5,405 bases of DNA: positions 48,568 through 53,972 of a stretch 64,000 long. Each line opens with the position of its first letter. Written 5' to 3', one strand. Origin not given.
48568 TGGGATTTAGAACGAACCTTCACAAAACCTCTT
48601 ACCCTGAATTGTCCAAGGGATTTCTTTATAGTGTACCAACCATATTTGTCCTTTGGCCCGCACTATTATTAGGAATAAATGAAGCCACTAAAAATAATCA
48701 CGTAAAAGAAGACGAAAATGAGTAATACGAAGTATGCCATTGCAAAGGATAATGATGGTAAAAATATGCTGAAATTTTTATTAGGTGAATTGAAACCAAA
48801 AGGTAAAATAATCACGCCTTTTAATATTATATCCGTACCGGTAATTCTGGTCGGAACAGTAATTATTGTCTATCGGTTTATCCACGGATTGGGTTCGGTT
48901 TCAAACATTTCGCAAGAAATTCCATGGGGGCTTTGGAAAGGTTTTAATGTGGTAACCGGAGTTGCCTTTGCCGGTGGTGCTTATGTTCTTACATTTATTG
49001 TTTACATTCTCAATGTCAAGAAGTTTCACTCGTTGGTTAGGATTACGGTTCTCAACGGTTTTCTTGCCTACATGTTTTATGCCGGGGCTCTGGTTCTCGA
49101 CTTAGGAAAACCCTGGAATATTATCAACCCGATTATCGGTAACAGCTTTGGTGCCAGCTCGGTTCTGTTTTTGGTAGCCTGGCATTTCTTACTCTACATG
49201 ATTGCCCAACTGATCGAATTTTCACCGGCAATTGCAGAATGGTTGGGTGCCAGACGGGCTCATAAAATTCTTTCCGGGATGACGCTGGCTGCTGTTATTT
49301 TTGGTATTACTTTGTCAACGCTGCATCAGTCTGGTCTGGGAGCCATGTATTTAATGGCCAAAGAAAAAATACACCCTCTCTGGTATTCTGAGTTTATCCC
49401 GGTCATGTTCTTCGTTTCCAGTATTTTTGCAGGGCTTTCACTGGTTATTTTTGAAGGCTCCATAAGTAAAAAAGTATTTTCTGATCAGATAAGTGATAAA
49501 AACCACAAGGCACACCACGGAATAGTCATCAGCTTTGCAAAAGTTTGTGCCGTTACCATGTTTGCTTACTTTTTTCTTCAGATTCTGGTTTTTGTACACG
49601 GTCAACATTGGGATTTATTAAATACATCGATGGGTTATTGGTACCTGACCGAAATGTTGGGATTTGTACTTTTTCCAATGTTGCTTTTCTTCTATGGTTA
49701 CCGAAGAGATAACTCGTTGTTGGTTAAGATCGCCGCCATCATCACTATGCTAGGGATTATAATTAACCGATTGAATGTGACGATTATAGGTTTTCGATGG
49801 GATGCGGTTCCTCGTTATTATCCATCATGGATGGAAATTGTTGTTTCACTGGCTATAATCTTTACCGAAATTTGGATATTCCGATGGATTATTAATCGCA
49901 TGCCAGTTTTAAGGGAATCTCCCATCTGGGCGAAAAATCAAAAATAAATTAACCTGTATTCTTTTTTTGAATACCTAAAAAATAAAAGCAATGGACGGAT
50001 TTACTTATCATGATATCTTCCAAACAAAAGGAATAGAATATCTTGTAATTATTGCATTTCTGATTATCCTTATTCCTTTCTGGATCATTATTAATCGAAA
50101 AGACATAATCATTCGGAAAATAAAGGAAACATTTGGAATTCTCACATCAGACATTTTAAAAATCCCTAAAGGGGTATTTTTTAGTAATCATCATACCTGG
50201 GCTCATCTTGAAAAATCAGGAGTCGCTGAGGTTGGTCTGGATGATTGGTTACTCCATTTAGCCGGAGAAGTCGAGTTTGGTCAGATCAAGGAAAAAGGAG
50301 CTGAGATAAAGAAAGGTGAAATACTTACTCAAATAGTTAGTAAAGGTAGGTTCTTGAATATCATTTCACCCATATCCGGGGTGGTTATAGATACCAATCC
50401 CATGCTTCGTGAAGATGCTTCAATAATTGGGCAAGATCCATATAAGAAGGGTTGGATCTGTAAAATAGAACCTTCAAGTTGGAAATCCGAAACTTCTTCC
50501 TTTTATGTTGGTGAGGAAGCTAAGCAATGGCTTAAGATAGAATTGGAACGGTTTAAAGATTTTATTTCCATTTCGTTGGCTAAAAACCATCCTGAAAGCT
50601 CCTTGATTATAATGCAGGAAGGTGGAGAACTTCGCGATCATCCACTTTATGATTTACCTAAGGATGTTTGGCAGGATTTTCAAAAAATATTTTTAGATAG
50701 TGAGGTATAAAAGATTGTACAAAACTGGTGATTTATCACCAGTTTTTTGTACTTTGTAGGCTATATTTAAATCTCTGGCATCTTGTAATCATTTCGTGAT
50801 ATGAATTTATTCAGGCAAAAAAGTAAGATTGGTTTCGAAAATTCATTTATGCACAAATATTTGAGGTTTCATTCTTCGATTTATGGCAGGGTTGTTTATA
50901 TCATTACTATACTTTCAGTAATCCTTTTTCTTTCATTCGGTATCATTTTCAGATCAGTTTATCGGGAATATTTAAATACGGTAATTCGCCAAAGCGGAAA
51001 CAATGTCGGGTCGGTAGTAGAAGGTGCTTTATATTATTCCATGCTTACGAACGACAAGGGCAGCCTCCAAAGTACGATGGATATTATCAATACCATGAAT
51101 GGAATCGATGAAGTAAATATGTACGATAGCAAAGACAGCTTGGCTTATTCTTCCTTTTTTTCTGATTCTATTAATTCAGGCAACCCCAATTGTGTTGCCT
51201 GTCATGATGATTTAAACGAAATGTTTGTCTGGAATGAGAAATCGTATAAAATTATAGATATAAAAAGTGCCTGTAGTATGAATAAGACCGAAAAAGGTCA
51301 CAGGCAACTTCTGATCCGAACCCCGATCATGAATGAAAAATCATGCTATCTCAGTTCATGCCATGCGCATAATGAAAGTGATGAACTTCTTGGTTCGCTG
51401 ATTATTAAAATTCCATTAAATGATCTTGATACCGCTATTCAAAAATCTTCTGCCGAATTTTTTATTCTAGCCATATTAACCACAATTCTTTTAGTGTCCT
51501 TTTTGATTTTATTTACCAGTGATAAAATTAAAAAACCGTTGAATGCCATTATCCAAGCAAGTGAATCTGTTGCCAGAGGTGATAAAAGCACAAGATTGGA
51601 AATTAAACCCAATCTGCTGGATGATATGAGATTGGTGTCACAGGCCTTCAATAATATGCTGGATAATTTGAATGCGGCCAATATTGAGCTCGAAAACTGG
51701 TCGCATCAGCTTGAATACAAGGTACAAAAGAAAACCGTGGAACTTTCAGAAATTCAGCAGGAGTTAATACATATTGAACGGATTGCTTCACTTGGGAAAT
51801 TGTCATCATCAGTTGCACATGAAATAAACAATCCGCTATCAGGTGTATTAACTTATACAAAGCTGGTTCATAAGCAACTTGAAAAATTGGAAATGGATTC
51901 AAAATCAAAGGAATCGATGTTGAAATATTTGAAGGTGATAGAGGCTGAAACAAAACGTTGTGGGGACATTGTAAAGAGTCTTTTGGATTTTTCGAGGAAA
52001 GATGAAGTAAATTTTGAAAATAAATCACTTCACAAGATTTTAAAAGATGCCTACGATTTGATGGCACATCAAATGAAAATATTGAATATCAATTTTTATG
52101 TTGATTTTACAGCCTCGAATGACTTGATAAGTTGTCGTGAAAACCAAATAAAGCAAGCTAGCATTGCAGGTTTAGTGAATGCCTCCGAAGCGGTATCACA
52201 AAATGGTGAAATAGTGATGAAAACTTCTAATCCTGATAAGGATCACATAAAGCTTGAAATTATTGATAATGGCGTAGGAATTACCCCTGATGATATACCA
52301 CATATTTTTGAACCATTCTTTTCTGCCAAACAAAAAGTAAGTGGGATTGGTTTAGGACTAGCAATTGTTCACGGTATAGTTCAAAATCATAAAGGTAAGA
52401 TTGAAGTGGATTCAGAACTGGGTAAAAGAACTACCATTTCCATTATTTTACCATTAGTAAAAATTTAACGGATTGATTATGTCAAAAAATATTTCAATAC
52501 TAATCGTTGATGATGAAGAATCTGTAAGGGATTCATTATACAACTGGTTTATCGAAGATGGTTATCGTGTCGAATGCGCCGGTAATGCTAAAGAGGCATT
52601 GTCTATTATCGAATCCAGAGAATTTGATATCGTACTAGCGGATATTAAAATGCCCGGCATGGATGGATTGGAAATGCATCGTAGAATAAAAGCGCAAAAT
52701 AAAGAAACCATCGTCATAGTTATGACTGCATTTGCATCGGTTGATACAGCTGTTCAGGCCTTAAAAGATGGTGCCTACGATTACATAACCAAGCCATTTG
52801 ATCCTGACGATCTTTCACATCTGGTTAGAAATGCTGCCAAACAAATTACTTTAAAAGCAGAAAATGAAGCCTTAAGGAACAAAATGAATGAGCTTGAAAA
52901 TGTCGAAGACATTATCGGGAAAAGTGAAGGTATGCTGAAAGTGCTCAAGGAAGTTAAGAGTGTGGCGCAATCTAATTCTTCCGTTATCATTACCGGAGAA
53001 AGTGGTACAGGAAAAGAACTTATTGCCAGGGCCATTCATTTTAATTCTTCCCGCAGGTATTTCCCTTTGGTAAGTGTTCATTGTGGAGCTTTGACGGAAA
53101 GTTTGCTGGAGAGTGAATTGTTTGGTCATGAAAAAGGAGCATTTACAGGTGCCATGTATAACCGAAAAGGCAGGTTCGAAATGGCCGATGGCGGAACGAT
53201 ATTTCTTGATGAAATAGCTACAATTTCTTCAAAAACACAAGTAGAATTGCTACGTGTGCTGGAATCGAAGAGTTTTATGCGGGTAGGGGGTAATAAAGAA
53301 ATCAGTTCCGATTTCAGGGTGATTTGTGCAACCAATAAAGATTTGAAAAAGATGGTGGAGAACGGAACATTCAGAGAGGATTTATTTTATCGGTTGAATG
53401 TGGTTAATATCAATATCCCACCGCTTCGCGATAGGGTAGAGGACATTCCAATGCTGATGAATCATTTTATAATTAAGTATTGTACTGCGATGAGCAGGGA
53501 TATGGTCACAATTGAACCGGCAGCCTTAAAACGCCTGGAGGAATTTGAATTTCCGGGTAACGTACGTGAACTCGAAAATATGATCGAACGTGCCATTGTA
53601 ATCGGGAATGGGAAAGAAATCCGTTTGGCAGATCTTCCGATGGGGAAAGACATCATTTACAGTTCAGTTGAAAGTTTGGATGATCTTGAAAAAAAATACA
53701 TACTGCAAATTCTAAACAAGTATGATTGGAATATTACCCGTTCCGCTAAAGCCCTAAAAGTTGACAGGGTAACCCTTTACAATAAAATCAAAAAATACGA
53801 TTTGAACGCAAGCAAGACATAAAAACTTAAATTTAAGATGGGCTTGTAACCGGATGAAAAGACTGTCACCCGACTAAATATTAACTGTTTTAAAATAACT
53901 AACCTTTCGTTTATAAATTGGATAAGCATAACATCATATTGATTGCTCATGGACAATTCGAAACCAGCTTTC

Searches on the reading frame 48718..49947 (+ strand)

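Call 81: search_protein_families(library=pfam, proteins=[window:48718-49947:+], max_evalue=0.00001)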
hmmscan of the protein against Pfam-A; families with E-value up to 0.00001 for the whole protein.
window:48718-49947:+ (409 aa): 1 family
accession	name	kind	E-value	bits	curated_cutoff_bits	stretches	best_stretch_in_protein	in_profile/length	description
PF03916.19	NrfD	-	1.5e-11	45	25.8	1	62-358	3-308/313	Polysulphide reductase, NrfD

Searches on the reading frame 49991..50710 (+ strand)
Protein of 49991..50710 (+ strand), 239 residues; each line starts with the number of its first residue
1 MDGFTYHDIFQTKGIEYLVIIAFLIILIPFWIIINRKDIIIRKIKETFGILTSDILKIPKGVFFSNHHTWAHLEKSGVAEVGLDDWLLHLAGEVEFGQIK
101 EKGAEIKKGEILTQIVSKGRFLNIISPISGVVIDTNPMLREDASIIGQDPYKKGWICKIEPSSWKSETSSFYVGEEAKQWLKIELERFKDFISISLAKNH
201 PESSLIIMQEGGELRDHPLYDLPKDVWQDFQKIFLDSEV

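Call 81: search_protein_families(library=pfam, proteins=[window:49991-50710:+], max_evalue=0.00001)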
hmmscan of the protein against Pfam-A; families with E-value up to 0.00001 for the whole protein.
window:49991-50710:+ (239 aa): 1 family
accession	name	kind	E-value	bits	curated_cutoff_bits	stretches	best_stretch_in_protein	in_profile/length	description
PF01597.25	GCV_H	-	4.5e-23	81.9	22.2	1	64-182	3-120/122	Glycine cleavage H-protein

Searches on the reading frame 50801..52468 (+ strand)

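Call 84: search_protein_families(library=pfam, proteins=[window:50801-52468:+], max_evalue=0.00001)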
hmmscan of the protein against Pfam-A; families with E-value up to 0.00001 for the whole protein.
window:50801-52468:+ (555 aa): 3 families
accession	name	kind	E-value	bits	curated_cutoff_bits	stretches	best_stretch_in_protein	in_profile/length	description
PF02518.31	HATPase_c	-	7.7e-22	78.3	26.4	1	450-552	6-109/111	Histidine kinase-, DNA gyrase B-, and HSP90-like ATPase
PF00512.31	HisKA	-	1.3e-16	60.9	26.9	1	331-402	2-65/66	His Kinase A (phospho-acceptor) domain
PF00672.30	HAMP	-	4.3e-08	33.8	25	1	242-291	5-52/53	HAMP domain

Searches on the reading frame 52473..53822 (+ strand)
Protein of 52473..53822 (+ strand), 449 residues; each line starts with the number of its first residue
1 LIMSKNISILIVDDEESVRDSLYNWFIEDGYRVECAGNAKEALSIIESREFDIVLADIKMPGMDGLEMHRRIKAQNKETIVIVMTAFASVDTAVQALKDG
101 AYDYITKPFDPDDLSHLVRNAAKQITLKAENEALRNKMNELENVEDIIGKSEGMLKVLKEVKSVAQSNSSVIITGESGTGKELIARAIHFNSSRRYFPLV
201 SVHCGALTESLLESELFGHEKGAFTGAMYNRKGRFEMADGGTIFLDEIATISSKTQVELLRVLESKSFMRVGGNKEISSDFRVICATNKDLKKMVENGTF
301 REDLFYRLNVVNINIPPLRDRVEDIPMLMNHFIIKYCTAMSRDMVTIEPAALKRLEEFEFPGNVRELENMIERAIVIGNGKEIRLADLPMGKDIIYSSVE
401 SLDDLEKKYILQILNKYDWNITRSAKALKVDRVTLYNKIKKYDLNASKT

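Call 84: search_protein_families(library=pfam, proteins=[window:52473-53822:+], max_evalue=0.00001)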
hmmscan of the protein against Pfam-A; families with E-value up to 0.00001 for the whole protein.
window:52473-53822:+ (449 aa): 7 families
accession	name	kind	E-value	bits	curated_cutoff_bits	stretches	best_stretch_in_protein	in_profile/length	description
PF00158.32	Sigma54_activat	-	1.1e-69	233.9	20.2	1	147-313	1-167/168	Sigma-54 interaction domain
PF00072.30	Response_reg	-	4e-33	114.3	30.2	1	9-118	1-110/111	Response regulator receiver domain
PF14532.12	Sigma54_activ_2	-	1.4e-23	84.1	25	1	148-318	1-138/138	Sigma-54 interaction domain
PF25601.1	AAA_lid_14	-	1.3e-22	79.8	27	1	319-389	1-71/87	AAA+ ATPase lid domain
PF02954.25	HTH_8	-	5.8e-12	45.6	22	1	402-442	2-42/42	Bacterial regulatory protein, Fis family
PF07728.20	AAA_5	-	8.8e-10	39.2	22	1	171-289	2-123/139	AAA domain (dynein-related subfamily)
PF00004.35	AAA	-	1.2e-06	29.4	21.2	1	171-291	1-111/131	ATPase family associated with various cellular activities (AAA)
